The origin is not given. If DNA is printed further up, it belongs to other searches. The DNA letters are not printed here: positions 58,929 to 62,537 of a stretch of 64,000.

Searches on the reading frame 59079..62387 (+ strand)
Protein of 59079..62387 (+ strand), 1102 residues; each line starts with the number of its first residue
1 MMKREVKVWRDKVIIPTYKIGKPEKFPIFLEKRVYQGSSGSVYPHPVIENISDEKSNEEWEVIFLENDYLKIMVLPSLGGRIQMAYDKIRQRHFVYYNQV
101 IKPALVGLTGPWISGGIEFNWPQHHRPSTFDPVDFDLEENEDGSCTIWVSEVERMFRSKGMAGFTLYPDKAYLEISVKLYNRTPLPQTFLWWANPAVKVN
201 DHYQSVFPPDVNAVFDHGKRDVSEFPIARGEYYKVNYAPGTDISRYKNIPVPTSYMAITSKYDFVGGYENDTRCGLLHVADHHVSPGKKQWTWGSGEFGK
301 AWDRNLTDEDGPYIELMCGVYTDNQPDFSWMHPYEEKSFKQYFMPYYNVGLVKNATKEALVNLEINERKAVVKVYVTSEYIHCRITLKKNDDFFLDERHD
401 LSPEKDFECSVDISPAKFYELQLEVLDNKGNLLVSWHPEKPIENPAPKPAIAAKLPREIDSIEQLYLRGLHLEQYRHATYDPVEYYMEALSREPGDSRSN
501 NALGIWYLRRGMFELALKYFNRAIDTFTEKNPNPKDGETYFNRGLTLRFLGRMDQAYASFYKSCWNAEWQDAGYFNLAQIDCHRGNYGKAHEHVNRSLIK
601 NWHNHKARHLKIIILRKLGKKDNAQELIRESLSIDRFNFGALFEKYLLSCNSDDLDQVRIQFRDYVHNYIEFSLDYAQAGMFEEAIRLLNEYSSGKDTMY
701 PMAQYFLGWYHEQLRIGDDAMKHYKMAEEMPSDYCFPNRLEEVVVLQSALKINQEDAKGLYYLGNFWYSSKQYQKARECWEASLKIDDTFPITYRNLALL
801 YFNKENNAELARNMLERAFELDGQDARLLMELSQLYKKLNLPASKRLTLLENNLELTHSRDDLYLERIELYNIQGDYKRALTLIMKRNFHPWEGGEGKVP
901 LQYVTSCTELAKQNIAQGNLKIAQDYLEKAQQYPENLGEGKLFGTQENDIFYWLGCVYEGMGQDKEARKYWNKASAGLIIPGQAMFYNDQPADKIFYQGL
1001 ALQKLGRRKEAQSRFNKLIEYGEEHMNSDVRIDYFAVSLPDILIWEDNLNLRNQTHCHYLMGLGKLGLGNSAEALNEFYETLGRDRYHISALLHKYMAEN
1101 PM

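Call 9: search_protein_families(library=pfam, proteins=[window:59079-62387:+])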
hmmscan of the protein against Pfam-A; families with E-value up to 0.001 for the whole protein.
window:59079-62387:+ (1102 aa): 16 families
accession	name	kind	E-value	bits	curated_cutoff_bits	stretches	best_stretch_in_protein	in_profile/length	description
PF17128.10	DUF5107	-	1.3e-58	198.9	24.4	1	41-342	5-298/310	Domain of unknown function (DUF5107)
PF07719.23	TPR_2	-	1.6e-26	90.6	27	1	757-788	1-32/34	Tetratricopeptide repeat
PF13424.12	TPR_12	-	2.6e-18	66.4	30.1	1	499-556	5-64/77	Tetratricopeptide repeat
PF13428.12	TPR_14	-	3.4e-14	52.4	23.5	0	797-835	7-44/44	Tetratricopeptide repeat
PF00515.34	TPR_1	-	4.8e-14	51.9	27.8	1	757-789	1-33/34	Tetratricopeptide repeat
PF13431.12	TPR_17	-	2.1e-13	49.8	24.4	0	485-517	1-33/34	Tetratricopeptide repeat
PF13181.12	TPR_8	-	4.5e-12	45.5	25.7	0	538-563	2-27/34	Tetratricopeptide repeat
PF13432.12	TPR_16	-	9.8e-12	45.5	32.7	0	503-560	3-54/65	Tetratricopeptide repeat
PF25062.1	ARM_TT21_N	-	2.6e-09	37.6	40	0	742-835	81-177/222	Tetratricopeptide repeat protein 21 N-terminal ARM repeat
PF14559.12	TPR_19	-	2.6e-08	34.5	25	0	805-840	4-39/68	Tetratricopeptide repeat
PF13414.12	TPR_11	-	3.4e-08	33.5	26.8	1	768-803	5-40/42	TPR repeat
PF13174.12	TPR_6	-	3e-06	27.9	26.3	0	996-1020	4-28/33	Tetratricopeptide repeat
PF13371.12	TPR_9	-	3.4e-05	24.2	35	0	769-831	7-70/73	Tetratricopeptide repeat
PF21545.3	T7SS_EccA1_N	-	7.6e-05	22.6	27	0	508-561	179-229/272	T7SS, ESX-1 secretion system protein EccA1, N-terminal domain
PF12895.13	ANAPC3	-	0.00015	22.4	27.2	0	575-629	27-80/82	Anaphase-promoting complex, cyclosome, subunit 3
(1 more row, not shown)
